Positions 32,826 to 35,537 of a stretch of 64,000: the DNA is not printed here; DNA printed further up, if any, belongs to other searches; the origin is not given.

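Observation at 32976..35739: Membrane-anchored two-ring Clp/Hsp100-like ATPase with a degenerate first Walker B, coupled to a small polytopic membrane protein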

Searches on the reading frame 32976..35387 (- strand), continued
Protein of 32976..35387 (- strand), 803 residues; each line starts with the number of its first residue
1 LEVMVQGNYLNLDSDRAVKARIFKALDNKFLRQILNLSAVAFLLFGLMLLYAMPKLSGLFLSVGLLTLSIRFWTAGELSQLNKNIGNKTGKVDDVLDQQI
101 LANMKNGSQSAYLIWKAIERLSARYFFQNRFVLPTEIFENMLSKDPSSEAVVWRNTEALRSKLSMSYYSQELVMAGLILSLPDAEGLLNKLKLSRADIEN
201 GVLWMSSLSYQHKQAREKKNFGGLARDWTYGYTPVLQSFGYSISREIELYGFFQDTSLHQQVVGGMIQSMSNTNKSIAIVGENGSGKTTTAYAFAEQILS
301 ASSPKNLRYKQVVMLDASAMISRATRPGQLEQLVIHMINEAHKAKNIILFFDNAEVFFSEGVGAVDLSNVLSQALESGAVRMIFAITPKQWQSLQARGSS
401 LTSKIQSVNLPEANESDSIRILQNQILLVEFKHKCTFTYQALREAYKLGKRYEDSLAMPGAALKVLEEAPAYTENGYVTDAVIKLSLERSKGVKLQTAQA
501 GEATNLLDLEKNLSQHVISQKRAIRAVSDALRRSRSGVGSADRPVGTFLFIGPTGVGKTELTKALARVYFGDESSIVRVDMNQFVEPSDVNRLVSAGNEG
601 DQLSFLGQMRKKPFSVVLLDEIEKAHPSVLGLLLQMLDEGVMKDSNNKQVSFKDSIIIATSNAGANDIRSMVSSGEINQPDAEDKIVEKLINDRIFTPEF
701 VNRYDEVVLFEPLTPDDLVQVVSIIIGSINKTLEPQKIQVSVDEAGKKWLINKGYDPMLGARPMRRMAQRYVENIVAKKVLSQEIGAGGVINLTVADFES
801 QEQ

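Call 15: find_encoding_contigs(protein=P0045, flank=5000, max_places=1)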
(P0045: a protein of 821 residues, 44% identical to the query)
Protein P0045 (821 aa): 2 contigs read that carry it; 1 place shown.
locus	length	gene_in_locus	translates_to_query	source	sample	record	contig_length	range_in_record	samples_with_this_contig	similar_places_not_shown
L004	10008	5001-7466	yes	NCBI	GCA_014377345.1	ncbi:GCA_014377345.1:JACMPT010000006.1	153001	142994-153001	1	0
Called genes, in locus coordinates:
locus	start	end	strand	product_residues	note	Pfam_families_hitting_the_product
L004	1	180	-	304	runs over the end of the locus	PF07963:N_methyl (weak)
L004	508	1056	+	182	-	PF08922:DUF1905, PF13376:OmdA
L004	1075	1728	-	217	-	-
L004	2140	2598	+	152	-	PF00578:AhpC-TSA, PF08534:Redoxin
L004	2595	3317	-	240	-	PF07685:GATase_3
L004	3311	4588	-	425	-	PF08245:Mur_ligase_M, PF08353:MurT_C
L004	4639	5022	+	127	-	-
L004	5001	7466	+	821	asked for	PF00158:Sigma54_activat (faint), PF01637:ATPase_2 (faint), PF01695:IstB_IS21 (faint), PF00004:AAA (weak), PF00004:AAA, PF07724:AAA_2, PF07728:AAA_5, PF10431:ClpB_D2-small, +9 more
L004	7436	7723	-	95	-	-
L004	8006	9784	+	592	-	PF00664:ABC_membrane, PF02463:SMC_N, PF00005:ABC_tran, PF13401:AAA_22 (faint)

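Call 17: find_encoding_contigs(protein=P0078, flank=5000, max_places=1)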
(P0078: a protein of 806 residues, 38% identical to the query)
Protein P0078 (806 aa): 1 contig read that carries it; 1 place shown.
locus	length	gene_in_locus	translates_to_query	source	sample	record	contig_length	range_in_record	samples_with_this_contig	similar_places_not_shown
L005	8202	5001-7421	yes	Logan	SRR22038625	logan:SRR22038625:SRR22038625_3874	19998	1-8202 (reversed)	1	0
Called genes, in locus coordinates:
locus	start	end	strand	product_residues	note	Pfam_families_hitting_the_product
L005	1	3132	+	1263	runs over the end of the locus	PF04997:RNA_pol_Rpb1_1, PF00623:RNA_pol_Rpb1_2, PF04983:RNA_pol_Rpb1_3, PF05000:RNA_pol_Rpb1_4 (weak), PF04998:RNA_pol_Rpb1_5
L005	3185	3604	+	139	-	PF00164:Ribosom_S12_S23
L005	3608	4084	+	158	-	PF00177:Ribosomal_S7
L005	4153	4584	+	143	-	PF00293:NUDIX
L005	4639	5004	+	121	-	-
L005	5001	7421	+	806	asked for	PF13173:AAA_14 (faint), PF13191:AAA_16 (faint), PF17871:AAA_lid_9 (faint), PF00004:AAA, PF07724:AAA_2, PF07728:AAA_5, PF13401:AAA_22 (weak), PF10431:ClpB_D2-small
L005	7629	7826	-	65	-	-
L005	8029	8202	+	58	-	?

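Call 18: find_encoding_contigs(protein=P0060, flank=5000, max_places=1)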
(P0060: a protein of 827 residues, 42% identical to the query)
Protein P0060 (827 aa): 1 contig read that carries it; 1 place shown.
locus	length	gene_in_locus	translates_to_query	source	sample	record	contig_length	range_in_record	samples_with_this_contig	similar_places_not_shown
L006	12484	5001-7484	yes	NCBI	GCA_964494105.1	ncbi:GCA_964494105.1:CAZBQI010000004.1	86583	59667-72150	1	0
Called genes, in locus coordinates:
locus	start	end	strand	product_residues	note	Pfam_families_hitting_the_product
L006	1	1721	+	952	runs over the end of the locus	PF00580:UvrD-helicase, PF13245:AAA_19, PF13604:AAA_30 (faint), PF13361:UvrD_C, PF13538:UvrD_C_2 (faint), PF12705:PDDEXK_1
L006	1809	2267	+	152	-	PF10263:SprT-like (faint)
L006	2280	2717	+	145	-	PF00293:NUDIX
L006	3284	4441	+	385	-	PF07690:MFS_1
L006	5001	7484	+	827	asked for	PF00004:AAA (weak), PF13173:AAA_14 (faint), PF13191:AAA_16 (faint), PF17871:AAA_lid_9 (weak), PF00004:AAA (weak), PF07724:AAA_2, PF07728:AAA_5, PF10431:ClpB_D2-small, +1 more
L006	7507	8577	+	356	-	PF02646:RmuC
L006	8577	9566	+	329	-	PF00579:tRNA-synt_1b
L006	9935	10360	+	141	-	-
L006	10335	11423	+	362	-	PF01409:tRNA-synt_2d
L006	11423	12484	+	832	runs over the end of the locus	PF01588:tRNA_bind, PF03483:B3_4, PF03484:B5, PF17759:tRNA_synthFbeta, PF03147:FDX-ACB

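Call 21: find_related_loci(query=A1, collection=genome_contigs, flank=4000)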
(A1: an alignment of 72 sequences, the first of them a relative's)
Query A1 (800 aa) in genome_contigs; peptide patterns used: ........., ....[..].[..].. (x = any residue, [..] = any of these).
600 stretches matched a pattern (row limit reached: there are more); 569 encode a relative of the query (tblastn E <= 1e-3); the best 80 are kept; 80 distinct loci.
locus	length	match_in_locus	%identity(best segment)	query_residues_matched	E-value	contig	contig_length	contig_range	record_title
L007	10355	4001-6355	41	10-796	0e+0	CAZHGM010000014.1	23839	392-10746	MAG TPA_asm: uncultured Candidatus Saccharibacteria bacterium isolate SRP286056_co1_663 genome assembly, contig: NODE_24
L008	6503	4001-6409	40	3-800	0e+0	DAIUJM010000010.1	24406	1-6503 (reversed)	MAG TPA_asm: Candidatus Saccharibacteria bacterium isolate CTOTU2436 NODE_894_length_24406_cov_8.164593, whole genome sh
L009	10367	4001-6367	40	2-795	5e-178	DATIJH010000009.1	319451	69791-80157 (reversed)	MAG TPA_asm: Candidatus Saccharimonadales bacterium isolate SMAG_U15686 k141_676775, whole genome shotgun sequence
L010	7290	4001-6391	39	7-797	7e-171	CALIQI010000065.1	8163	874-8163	MAG TPA_asm: uncultured Candidatus Saccharibacteria bacterium isolate ERR589673_bin.3_CONCOCT_v1.1_MAG genome assembly,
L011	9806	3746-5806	32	111-793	2e-106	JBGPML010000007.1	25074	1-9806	MAG: Patescibacteria group bacterium isolate OBJ_0618_7090110_239 k141_8055213_length_25074_cov_43.1481, whole genome sh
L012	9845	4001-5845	32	190-796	1e-93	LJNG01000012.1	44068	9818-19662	MAG: Parcubacteria bacterium DG_74_3 WOR1_52_54_305, whole genome shotgun sequence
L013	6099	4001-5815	32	230-790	2e-93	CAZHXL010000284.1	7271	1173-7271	MAG TPA_asm: uncultured Clostridia bacterium isolate SRP178908_co1_55 genome assembly, contig: NODE_8486_length_7271_cov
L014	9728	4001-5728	33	263-780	3e-91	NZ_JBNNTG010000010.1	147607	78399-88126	Peribacillus sp. NPDC096540 NPDC096540_226_F2.ctg-0010, whole genome shotgun sequence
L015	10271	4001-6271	30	56-790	3e-91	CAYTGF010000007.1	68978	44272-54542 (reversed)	MAG TPA_asm: uncultured Gammaproteobacteria bacterium isolate SRP342105_co1_166 genome assembly, contig: NODE_484_length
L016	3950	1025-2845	31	184-782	4e-91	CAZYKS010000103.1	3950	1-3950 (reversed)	MAG TPA_asm: uncultured Gammaproteobacteria bacterium isolate SRP214966_co3_413 genome assembly, contig: NODE_49393_leng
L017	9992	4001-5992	31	208-794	8e-90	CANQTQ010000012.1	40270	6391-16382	MAG: uncultured Clostridia bacterium isolate Lapin-008__bin45 genome assembly, contig: Lapin-008__NODE_1189_length_40270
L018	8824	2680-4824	30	143-792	7e-90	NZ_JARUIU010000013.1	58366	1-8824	Jeotgalibacillus sp. ET6 NODE_13_length_58366_cov_166.457050, whole genome shotgun sequence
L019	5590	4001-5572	33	276-794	6e-89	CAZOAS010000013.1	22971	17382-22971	MAG TPA_asm: uncultured Fervidobacterium sp. isolate binchicken_co170_48 genome assembly, contig: NODE_635_length_22971_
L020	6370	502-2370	31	230-778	8e-88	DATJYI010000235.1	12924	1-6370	MAG TPA_asm: Nitrospiria bacterium isolate SMAG_U15148 k141_2088358, whole genome shotgun sequence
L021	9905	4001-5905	32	230-788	1e-87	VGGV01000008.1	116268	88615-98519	MAG: Bacteroidetes bacterium isolate K_Offshore_80m_m1_206 K_Offshore_80m_m1_206_Ga0194132_10000220, whole genome shotgu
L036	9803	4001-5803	30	195-790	6e-84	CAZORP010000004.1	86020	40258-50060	MAG TPA_asm: uncultured Gammaproteobacteria bacterium isolate SRP342105_co3_223 genome assembly, contig: NODE_135_length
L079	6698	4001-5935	31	155-782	5e-97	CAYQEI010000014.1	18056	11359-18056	MAG TPA_asm: uncultured Gammaproteobacteria bacterium isolate binchicken_co45_752 genome assembly, contig: NODE_5244_len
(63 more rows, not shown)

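Call 27: search_protein_families(library=pfam, proteins=[L011:3431-5821:+, L012:3296-5857:+, L015:3707-6304:+, L036:3230-5845:+, L079:3329-6001:+, L011:6039-7688:+, L015:6319-7365:+, L003:7398-8057:+], max_evalue=0.1)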
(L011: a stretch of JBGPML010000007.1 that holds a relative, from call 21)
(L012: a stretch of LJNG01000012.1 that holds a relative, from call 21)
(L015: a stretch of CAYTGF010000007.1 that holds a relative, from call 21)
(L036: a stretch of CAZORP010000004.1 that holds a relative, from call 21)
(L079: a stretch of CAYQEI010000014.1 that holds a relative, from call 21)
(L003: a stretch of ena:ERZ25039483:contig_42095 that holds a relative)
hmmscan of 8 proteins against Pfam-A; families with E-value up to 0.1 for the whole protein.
L011:3431-5821:+ (797 aa): 23 families
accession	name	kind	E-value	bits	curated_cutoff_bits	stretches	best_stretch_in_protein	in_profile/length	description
PF07724.20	AAA_2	-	2.5e-43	148.4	27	1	544-704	1-165/166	AAA domain (Cdc48 subfamily)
PF10431.15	ClpB_D2-small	-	1.3e-21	76.8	21.9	1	711-790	1-80/81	C-terminal, D2-small domain, of ClpB protein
PF00004.35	AAA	-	2.8e-13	50.9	21.2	2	550-662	2-110/131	ATPase family associated with various cellular activities (AAA)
PF07728.20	AAA_5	-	3e-12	47.2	22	1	549-664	2-125/139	AAA domain (dynein-related subfamily)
PF13191.12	AAA_16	-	1.2e-08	36.1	32.6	1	518-585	2-63/167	AAA ATPase domain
PF00158.32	Sigma54_activat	-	1.3e-08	35.2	20.2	1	548-688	24-162/168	Sigma-54 interaction domain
PF20720.3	nSTAND3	-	3.6e-06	27.2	27.2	0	262-295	12-43/155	Novel STAND NTPase 3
PF17871.7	AAA_lid_9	-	1.4e-05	25.4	22.8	1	414-472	3-61/104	AAA lid domain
PF12775.13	AAA_7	-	0.00011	22.3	25.8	1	548-596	35-83/181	P-loop containing dynein motor region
PF01695.23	IstB_IS21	-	0.00016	21.7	24.1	0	550-638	96-181/238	IstB-like ATP binding protein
PF13401.12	AAA_22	-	0.00025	21.8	27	0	549-591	8-50/130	AAA domain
PF05729.18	NACHT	-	0.00072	19.9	26.7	0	271-321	2-51/167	NACHT domain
PF13173.12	AAA_14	-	0.0015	19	27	1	550-626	6-76/129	AAA domain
PF04851.21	ResIII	-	0.0023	18.3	22.5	1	521-575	8-52/164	Type III restriction enzyme, res subunit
PF07726.17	AAA_3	-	0.0033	17.8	27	1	553-661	6-111/131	ATPase family associated with various cellular activities (AAA)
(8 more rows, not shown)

L012:3296-5857:+ (854 aa): 22 families
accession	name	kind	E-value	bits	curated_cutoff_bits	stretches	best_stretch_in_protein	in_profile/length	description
PF07724.20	AAA_2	-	6e-43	147.2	27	1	598-757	2-165/166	AAA domain (Cdc48 subfamily)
PF10431.15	ClpB_D2-small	-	9.8e-22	77.2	21.9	1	764-844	1-81/81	C-terminal, D2-small domain, of ClpB protein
PF07728.20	AAA_5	-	5.6e-15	56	22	1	602-717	2-125/139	AAA domain (dynein-related subfamily)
PF00004.35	AAA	-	3.6e-13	50.5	21.2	2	603-715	2-110/131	ATPase family associated with various cellular activities (AAA)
PF05673.19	DUF815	-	4e-10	39.7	23.8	1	315-377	45-106/249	Protein of unknown function (DUF815)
PF13401.12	AAA_22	-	2.2e-07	31.7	27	1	600-676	6-81/130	AAA domain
PF13191.12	AAA_16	-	1.9e-05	25.7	32.6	0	592-650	19-64/167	AAA ATPase domain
PF00158.32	Sigma54_activat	-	4e-05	23.8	20.2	1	600-714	23-143/168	Sigma-54 interaction domain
PF13173.12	AAA_14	-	0.00029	21.3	27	0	603-677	6-74/129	AAA domain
PF20720.3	nSTAND3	-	0.00033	20.8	27.2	0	600-639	18-55/155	Novel STAND NTPase 3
PF05621.17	TniB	-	0.00034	20.6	22.4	0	366-410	91-135/189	Bacterial TniB protein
PF12775.13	AAA_7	-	0.00042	20.3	25.8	0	602-650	36-84/181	P-loop containing dynein motor region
PF01695.23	IstB_IS21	-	0.00092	19.2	24.1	0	603-690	96-180/238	IstB-like ATP binding protein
PF20030.5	bpMoxR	-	0.0015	18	27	1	603-714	35-145/205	MoxR domain in the MoxR-vWA-beta-propeller ternary systems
PF04851.21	ResIII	-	0.0071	16.7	22.5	0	574-626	8-50/164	Type III restriction enzyme, res subunit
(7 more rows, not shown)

L015:3707-6304:+ (866 aa): 36 families (the best 25 are shown)
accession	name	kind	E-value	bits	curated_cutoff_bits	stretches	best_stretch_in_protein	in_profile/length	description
PF07724.20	AAA_2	-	3e-49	167.7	27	1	607-768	1-165/166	AAA domain (Cdc48 subfamily)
PF10431.15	ClpB_D2-small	-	4.4e-22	78.4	21.9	1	775-851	1-77/81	C-terminal, D2-small domain, of ClpB protein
PF00004.35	AAA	-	1.9e-16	61.1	21.2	2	613-727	2-110/131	ATPase family associated with various cellular activities (AAA)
PF07728.20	AAA_5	-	1.4e-10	41.7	22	1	612-729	2-125/139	AAA domain (dynein-related subfamily)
PF13401.12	AAA_22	-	5.3e-10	40.1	27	2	333-400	4-58/130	AAA domain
PF00158.32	Sigma54_activat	-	1.7e-07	31.5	20.2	1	592-730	5-147/168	Sigma-54 interaction domain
PF05729.18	NACHT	-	3.3e-06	27.5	26.7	1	611-739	2-143/167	NACHT domain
PF20720.3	nSTAND3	-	7.6e-06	26.1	27.2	1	613-644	21-52/155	Novel STAND NTPase 3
PF00005.33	ABC_tran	-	8e-06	26.9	25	0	335-358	12-35/137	ABC transporter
PF13191.12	AAA_16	-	1.4e-05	26.1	32.6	1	331-396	20-85/167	AAA ATPase domain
PF13238.12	AAA_18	-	2.7e-05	25.1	29.4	0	615-649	4-41/128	AAA domain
PF02367.23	TsaE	-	3.1e-05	24.4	26.6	0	593-633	5-45/128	Threonylcarbamoyl adenosine biosynthesis protein TsaE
PF13173.12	AAA_14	-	3.2e-05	24.4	27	1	613-689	6-74/129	AAA domain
PF13521.12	AAA_28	-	3.6e-05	24.5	27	0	337-361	2-30/164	AAA domain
PF06414.18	Zeta_toxin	-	7e-05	22.8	22.3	1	602-649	10-55/199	Zeta toxin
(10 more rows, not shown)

L036:3230-5845:+ (872 aa): 30 families (the best 25 are shown)
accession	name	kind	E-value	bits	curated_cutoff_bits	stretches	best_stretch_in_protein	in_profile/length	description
PF07724.20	AAA_2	-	3.6e-50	170.7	27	1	612-772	1-166/166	AAA domain (Cdc48 subfamily)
PF10431.15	ClpB_D2-small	-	1.2e-21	76.9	21.9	1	778-856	1-79/81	C-terminal, D2-small domain, of ClpB protein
PF07728.20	AAA_5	-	4.6e-15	56.3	22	2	616-732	1-125/139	AAA domain (dynein-related subfamily)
PF00004.35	AAA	-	7.2e-11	43.1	21.2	1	618-738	2-117/131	ATPase family associated with various cellular activities (AAA)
PF13191.12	AAA_16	-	5.3e-08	34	32.6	1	329-367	13-52/167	AAA ATPase domain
PF13401.12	AAA_22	-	3.4e-07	31.1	27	1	338-449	4-122/130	AAA domain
PF00158.32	Sigma54_activat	-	8.1e-06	26.1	20.2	1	598-730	6-144/168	Sigma-54 interaction domain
PF20720.3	nSTAND3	-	5.2e-05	23.4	27.2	1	338-367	16-45/155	Novel STAND NTPase 3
PF12775.13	AAA_7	-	0.00011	22.2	25.8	0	615-663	34-82/181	P-loop containing dynein motor region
PF13173.12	AAA_14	-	0.0002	21.8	27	1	618-707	6-88/129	AAA domain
PF13555.12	AAA_29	-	0.00033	20.8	27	0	614-643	19-51/61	P-loop containing region of AAA domain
PF05729.18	NACHT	-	0.0004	20.7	26.7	0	340-377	1-37/167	NACHT domain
PF25199.1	nSTAND_NTPase5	-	0.00053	20.3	34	0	327-367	28-72/145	Novel STAND NTPase 5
PF01695.23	IstB_IS21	-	0.00064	19.7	24.1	1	615-636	93-114/238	IstB-like ATP binding protein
PF03193.22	RsgA_GTPase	-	0.0008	19.7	30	0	329-361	98-128/174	RsgA GTPase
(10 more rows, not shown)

L079:3329-6001:+ (891 aa): 28 families (the best 25 are shown)
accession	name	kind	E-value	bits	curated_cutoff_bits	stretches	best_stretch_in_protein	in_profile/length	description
PF07724.20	AAA_2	-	3.9e-52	177.1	27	1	630-789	1-164/166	AAA domain (Cdc48 subfamily)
PF10431.15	ClpB_D2-small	-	1.4e-21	76.8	21.9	1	797-876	1-80/81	C-terminal, D2-small domain, of ClpB protein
PF00004.35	AAA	-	1e-17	65.2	21.2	2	636-749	2-110/131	ATPase family associated with various cellular activities (AAA)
PF07728.20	AAA_5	-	9.8e-14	52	22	2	635-760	2-133/139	AAA domain (dynein-related subfamily)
PF17871.7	AAA_lid_9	-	4.4e-12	46.3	22.8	1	495-563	3-68/104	AAA lid domain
PF13191.12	AAA_16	-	4.4e-08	34.2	32.6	1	334-429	2-96/167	AAA ATPase domain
PF13173.12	AAA_14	-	7.4e-05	23.2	27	1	636-712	6-75/129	AAA domain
PF13401.12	AAA_22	-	0.00011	23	27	1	636-725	9-110/130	AAA domain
PF13604.12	AAA_30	-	0.00011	22.4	27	1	636-725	22-114/191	AAA domain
PF12775.13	AAA_7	-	0.00014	21.9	25.8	0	634-681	35-82/181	P-loop containing dynein motor region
PF00158.32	Sigma54_activat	-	0.00016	21.9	20.2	1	609-747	6-142/168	Sigma-54 interaction domain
PF00005.33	ABC_tran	-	0.00026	22.1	25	0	637-699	16-72/137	ABC transporter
PF20703.3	nSTAND1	-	0.00026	21.2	27.1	1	335-495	17-190/379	Novel STAND NTPase 1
PF20720.3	nSTAND3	-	0.00031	20.9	27.2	0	636-667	21-52/155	Novel STAND NTPase 3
PF13555.12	AAA_29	-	0.00036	20.6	27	1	353-380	22-50/61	P-loop containing region of AAA domain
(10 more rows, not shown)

L011:6039-7688:+ (550 aa): 2 families
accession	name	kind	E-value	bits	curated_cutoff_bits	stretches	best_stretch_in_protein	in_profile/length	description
PF02397.22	Bac_transf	-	2.3e-62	210.1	27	1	350-544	1-178/179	Bacterial sugar transferase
PF13727.12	CoA_binding_3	-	2.1e-05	25.1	25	1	150-249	3-95/175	CoA-binding domain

L015:6319-7365:+ (349 aa): 1 family
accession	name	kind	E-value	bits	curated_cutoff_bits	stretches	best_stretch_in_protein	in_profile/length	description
PF00953.26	Glycos_transf_4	-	6.3e-21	75.5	27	1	84-240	1-157/160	Glycosyl transferase family 4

L003:7398-8057:+ (220 aa): 1 family
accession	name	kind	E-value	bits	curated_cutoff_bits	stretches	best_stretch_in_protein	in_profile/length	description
PF05915.17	TMEM_230_134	-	0.03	14.9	26.8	1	131-182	38-89/119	Transmembrane proteins 230/134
